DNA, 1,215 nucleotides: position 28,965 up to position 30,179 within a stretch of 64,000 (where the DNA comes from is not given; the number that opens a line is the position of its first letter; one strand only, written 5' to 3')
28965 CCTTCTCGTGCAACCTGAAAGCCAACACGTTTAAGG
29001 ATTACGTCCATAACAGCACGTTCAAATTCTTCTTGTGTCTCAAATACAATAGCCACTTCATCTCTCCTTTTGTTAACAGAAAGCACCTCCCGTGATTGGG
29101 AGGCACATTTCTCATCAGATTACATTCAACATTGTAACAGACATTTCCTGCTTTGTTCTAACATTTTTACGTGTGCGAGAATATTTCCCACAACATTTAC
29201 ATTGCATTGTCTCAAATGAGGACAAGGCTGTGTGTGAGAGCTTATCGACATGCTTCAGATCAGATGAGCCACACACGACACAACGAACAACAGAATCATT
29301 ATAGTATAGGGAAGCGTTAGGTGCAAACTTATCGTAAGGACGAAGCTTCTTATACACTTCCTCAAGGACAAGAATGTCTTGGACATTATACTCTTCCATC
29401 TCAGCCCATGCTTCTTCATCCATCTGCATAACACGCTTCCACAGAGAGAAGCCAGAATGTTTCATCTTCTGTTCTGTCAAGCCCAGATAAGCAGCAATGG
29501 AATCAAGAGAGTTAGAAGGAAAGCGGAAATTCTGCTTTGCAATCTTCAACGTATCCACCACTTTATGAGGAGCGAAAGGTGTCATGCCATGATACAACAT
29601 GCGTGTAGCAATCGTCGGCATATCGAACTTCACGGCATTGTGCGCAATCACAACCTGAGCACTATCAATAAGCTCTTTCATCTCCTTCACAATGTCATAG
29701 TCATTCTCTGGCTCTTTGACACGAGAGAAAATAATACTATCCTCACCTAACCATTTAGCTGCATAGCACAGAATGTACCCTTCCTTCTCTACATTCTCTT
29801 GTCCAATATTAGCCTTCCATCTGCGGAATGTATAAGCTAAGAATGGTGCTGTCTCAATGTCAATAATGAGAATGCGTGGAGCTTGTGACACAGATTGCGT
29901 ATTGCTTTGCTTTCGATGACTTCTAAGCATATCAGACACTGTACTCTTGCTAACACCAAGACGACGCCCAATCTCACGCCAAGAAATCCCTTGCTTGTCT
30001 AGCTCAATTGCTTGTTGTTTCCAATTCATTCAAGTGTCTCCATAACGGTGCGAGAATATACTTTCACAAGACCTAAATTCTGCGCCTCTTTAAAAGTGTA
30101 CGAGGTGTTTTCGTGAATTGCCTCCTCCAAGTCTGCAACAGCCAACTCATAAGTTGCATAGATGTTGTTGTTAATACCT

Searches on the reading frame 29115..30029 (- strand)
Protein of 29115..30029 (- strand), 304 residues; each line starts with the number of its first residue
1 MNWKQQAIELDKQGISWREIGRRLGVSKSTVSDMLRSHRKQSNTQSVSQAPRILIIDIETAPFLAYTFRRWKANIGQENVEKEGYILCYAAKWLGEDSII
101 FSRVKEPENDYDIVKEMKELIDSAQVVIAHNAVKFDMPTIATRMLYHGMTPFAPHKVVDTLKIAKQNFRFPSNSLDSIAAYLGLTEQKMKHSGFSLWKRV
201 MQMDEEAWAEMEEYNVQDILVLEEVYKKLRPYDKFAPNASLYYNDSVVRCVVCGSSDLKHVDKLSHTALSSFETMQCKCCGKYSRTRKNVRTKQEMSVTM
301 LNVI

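Call 67: search_protein_families(library=pfam, proteins=[window:29115-30029:-], max_evalue=0.05)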
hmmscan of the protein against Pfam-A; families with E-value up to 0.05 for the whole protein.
window:29115-30029:- (304 aa): 26 families (the best 25 are shown)
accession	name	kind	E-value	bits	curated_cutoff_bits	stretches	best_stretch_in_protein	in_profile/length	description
PF13482.12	RNase_H_2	-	3.5e-13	50.3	22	1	101-229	33-164/165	RNase_H superfamily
PF00929.31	RNase_T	-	1.6e-07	32.5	24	1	111-193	71-153/164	Exonuclease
PF13384.12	HTH_23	-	1.1e-05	25.6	24.6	1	4-37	7-40/50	Homeodomain-like domain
PF01612.26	DNA_pol_A_exo1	-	2e-05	24.9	23.6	1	96-231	50-170/173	3'-5' exonuclease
PF01381.28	HTH_3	-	0.0001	22.7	23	1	11-40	6-35/55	Helix-turn-helix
PF13936.12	HTH_38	-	0.00012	22.2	27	1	12-32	18-38/44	Helix-turn-helix domain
PF25787.1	HTH_SB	-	0.0002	21.5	43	1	5-45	13-53/53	Sleeping Beauty transposase HTH domain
PF15978.11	TnsD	-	0.00036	20.1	32.4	1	2-52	186-237/355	Tn7-like transposition protein D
PF03104.25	DNA_pol_B_exo1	-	0.0015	18.4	23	0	104-145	137-180/242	DNA polymerase family B, exonuclease domain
PF13412.12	HTH_24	-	0.0019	18.1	21.9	1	12-36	15-39/48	Winged helix-turn-helix DNA-binding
PF10108.15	DNA_pol_B_exo2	-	0.002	18.3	24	0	105-150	31-78/213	Predicted 3'-5' exonuclease related to the exonuclease domain of PolB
PF01325.25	Fe_dep_repress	-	0.0029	18.2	26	1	8-36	17-44/60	Iron dependent repressor, N-terminal DNA binding domain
PF04967.18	HTH_10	-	0.004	17.4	23.1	1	15-37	24-46/53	HTH DNA binding domain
PF08281.18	Sigma70_r4_2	-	0.0054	16.8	25.7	0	6-32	17-44/54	Sigma-70, region 4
PF00356.27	LacI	-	0.0057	16.9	27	1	19-49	4-28/46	Bacterial regulatory proteins, lacI family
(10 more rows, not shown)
